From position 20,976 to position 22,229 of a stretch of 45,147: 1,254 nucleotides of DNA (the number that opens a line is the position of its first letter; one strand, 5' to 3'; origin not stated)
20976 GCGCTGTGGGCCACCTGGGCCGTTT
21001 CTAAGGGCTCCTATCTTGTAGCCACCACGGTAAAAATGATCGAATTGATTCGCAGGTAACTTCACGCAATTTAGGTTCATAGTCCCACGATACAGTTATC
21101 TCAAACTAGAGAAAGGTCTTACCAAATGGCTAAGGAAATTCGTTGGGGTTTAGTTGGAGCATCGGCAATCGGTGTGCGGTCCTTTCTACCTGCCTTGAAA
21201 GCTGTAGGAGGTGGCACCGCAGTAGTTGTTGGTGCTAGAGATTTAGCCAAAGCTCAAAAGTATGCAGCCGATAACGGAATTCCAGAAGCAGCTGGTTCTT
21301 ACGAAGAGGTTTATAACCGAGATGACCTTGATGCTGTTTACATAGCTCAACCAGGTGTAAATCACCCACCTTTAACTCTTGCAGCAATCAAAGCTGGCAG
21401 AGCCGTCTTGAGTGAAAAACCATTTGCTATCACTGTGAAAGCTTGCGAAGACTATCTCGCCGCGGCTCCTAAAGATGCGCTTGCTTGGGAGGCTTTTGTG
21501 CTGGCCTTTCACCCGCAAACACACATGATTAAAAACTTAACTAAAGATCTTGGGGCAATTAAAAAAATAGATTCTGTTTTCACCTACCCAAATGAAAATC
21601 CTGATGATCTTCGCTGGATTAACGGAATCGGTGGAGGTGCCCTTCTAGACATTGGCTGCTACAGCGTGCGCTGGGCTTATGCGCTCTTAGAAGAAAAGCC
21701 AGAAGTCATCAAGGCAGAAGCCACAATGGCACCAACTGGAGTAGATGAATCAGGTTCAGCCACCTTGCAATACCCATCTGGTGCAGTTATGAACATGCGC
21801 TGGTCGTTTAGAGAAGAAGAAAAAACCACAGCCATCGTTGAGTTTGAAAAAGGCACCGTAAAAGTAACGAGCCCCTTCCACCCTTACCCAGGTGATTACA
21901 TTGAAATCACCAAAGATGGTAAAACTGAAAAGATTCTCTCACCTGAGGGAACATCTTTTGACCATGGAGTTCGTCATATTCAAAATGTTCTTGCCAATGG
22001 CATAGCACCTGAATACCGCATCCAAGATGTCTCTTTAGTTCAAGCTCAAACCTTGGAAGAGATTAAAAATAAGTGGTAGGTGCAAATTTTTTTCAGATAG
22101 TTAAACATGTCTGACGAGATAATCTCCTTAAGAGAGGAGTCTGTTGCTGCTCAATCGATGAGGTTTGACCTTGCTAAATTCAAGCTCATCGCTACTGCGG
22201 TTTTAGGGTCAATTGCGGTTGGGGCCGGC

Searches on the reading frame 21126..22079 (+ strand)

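Call 15: search_protein_families(library=pfam, proteins=[window:21126-22079:+], max_evalue=0.0001)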
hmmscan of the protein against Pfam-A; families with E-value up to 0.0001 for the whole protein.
window:21126-22079:+ (317 aa): 3 families
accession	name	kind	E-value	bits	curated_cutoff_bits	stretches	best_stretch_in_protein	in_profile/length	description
PF01408.29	GFO_IDH_MocA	-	6.8e-17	62.7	24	1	5-116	1-111/120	Oxidoreductase family, NAD-binding Rossmann fold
PF22725.1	GFO_IDH_MocA_C3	-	3.2e-16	59.9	27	1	141-245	12-123/124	GFO/IDH/MocA C-terminal domain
PF02894.22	GFO_IDH_MocA_C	-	5.5e-05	23.5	22.9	1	140-265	7-143/218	Oxidoreductase family, C-terminal alpha/beta domain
